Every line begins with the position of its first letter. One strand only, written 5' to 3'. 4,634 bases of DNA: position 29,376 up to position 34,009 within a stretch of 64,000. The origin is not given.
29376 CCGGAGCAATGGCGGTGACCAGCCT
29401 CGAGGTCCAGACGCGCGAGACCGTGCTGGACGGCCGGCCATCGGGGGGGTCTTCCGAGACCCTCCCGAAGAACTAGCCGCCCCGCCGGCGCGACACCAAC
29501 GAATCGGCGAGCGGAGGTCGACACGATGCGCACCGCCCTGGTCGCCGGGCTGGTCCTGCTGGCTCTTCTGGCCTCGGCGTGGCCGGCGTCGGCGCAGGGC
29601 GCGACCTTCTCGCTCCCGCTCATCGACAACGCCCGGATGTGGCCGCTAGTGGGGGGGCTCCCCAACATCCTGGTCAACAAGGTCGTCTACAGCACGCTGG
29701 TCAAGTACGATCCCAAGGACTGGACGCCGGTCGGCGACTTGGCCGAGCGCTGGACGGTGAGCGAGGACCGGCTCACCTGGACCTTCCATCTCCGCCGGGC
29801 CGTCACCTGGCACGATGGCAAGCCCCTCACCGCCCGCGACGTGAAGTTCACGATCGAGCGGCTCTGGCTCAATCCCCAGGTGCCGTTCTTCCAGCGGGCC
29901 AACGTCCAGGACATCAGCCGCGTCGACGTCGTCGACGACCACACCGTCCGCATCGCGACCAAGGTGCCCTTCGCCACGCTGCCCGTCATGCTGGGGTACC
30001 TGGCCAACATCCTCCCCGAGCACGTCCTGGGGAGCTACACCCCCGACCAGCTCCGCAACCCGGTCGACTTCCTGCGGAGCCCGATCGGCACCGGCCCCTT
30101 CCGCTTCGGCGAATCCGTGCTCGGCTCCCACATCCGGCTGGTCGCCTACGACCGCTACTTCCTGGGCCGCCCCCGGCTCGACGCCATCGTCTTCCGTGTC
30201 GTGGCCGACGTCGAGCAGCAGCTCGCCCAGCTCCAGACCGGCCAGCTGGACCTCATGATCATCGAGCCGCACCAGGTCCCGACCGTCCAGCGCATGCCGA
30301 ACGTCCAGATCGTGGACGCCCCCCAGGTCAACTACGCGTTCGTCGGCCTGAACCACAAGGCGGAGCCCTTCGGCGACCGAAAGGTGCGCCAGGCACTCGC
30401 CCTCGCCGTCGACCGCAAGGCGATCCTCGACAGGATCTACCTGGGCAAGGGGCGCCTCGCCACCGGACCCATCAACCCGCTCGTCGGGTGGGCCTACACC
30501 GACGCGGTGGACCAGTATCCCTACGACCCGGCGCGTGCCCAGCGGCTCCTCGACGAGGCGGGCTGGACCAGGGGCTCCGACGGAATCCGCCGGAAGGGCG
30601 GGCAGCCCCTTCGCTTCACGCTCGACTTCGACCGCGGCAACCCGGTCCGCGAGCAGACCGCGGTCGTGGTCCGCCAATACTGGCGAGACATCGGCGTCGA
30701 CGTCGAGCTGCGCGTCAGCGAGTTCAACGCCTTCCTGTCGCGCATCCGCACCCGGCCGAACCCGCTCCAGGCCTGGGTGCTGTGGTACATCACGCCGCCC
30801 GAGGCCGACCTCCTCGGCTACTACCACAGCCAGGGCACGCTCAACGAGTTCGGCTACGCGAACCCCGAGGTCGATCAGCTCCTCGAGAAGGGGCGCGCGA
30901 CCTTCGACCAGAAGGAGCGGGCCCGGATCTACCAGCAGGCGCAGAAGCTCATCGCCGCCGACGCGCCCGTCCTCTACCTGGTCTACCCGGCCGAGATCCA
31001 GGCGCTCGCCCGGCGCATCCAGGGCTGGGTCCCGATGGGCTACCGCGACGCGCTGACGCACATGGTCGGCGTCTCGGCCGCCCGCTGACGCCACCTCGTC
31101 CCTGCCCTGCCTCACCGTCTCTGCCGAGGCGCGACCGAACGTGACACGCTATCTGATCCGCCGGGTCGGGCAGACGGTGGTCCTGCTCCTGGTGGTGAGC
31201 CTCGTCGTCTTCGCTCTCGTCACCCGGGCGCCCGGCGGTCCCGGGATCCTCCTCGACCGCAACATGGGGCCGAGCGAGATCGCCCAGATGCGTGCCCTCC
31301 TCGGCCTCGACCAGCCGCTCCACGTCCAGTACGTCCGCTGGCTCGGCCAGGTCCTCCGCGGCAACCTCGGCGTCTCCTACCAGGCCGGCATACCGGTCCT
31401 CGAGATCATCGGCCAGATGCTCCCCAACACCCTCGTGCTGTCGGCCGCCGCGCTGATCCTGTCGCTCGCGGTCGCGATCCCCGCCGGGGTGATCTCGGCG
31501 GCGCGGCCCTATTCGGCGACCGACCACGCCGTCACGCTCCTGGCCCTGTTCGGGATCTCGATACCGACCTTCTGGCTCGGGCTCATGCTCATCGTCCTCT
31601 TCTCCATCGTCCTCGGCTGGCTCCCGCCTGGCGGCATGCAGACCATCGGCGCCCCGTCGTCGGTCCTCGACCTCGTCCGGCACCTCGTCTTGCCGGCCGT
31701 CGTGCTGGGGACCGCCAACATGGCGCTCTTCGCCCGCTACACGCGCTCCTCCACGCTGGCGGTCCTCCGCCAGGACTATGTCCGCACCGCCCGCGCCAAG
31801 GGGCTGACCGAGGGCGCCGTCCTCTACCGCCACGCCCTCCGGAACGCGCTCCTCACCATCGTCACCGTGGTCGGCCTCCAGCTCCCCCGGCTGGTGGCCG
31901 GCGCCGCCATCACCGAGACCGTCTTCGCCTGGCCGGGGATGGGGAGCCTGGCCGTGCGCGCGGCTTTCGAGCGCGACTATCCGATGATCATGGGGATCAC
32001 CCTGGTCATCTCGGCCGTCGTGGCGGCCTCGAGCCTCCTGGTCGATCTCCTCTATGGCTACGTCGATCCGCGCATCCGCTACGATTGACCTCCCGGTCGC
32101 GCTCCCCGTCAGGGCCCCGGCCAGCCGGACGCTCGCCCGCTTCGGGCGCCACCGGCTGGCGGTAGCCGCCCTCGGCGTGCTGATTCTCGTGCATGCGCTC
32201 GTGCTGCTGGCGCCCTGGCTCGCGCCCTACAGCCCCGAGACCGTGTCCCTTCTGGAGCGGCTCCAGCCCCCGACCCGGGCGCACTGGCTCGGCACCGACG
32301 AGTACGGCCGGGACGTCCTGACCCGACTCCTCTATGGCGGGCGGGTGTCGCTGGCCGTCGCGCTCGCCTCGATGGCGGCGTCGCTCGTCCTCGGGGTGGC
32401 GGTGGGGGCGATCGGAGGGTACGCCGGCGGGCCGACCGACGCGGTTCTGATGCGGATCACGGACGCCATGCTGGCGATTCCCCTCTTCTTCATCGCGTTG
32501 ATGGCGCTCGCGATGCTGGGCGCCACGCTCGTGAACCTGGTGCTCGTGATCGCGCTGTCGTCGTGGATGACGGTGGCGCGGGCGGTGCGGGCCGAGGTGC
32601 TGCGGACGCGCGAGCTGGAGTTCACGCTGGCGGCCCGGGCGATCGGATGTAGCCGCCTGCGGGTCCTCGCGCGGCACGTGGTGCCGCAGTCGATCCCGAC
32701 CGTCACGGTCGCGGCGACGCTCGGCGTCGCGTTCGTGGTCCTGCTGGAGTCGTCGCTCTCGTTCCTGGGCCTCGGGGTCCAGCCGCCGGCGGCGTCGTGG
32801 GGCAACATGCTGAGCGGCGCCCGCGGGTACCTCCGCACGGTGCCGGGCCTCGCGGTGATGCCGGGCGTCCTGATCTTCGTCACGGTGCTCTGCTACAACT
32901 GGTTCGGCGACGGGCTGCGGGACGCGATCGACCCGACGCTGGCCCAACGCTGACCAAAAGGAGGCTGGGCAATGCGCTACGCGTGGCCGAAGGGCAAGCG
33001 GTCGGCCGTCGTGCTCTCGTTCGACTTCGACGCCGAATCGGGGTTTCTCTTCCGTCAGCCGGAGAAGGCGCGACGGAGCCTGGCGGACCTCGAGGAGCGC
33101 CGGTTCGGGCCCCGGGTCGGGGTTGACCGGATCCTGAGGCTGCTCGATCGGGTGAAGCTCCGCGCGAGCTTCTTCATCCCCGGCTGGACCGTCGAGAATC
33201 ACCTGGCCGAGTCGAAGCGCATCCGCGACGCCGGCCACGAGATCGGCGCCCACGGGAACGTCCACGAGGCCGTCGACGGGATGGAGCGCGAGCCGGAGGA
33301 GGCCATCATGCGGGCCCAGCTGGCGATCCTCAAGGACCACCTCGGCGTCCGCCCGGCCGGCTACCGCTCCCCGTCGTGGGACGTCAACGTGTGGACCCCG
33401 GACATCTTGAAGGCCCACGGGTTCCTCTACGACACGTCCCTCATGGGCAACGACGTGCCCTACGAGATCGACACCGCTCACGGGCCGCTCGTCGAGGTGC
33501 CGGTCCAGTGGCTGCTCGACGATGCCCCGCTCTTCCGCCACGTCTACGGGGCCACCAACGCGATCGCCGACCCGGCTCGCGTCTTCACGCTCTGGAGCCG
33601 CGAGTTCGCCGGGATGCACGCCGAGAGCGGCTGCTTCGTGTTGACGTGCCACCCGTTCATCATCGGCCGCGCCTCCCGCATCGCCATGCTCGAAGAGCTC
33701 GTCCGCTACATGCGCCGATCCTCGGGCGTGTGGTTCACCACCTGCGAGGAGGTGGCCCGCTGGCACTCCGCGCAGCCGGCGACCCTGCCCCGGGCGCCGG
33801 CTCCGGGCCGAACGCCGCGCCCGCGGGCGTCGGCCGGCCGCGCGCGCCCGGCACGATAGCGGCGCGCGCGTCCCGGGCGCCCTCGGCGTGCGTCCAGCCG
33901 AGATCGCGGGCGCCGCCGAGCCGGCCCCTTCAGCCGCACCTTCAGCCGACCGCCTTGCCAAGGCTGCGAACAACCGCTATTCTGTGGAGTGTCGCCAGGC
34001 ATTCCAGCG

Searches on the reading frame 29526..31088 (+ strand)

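Call 60: search_protein_families(library=pfam, proteins=[window:29526-31088:+], max_evalue=0.00001)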
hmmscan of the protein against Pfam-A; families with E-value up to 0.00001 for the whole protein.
window:29526-31088:+ (520 aa): 1 family
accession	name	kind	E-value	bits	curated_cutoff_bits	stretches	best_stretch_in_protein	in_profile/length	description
PF00496.27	SBP_bac_5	-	4.5e-95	319.3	32.4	1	67-429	1-357/368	Bacterial extracellular solute-binding proteins, family 5 Middle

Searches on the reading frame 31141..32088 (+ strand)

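Call 60: search_protein_families(library=pfam, proteins=[window:31141-32088:+], max_evalue=0.00001)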
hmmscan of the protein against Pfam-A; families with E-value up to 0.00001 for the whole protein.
window:31141-32088:+ (315 aa): 2 families
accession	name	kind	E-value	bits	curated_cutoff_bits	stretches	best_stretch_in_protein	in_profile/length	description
PF00528.27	BPD_transp_1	-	1.2e-42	146.1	26.4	1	112-313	1-183/184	Binding-protein-dependent transport system inner membrane component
PF19300.4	BPD_transp_1_N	-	3e-15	56.8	23.8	1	1-100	1-113/114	Binding-prot-dependent transport system membrane comp, N-term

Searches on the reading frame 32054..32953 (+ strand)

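Call 60: search_protein_families(library=pfam, proteins=[window:32054-32953:+], max_evalue=0.00001)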
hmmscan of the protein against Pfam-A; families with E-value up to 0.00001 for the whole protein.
window:32054-32953:+ (299 aa): 2 families
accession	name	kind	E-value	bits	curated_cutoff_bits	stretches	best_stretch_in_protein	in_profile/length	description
PF00528.27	BPD_transp_1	-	1.1e-25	90.8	26.4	1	114-287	1-177/184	Binding-protein-dependent transport system inner membrane component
PF12911.12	OppC_N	-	1.1e-11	44.9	23.9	1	25-73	5-53/53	N-terminal TM domain of oligopeptide transport permease C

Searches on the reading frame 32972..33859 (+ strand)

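Call 60: search_protein_families(library=pfam, proteins=[window:32972-33859:+], max_evalue=0.00001)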
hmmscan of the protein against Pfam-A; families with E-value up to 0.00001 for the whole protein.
window:32972-33859:+ (295 aa): 1 family
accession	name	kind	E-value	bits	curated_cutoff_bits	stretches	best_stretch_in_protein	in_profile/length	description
PF01522.26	Polysacc_deac_1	-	2.2e-14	53.9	23.1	1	46-151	16-121/124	Polysaccharide deacetylase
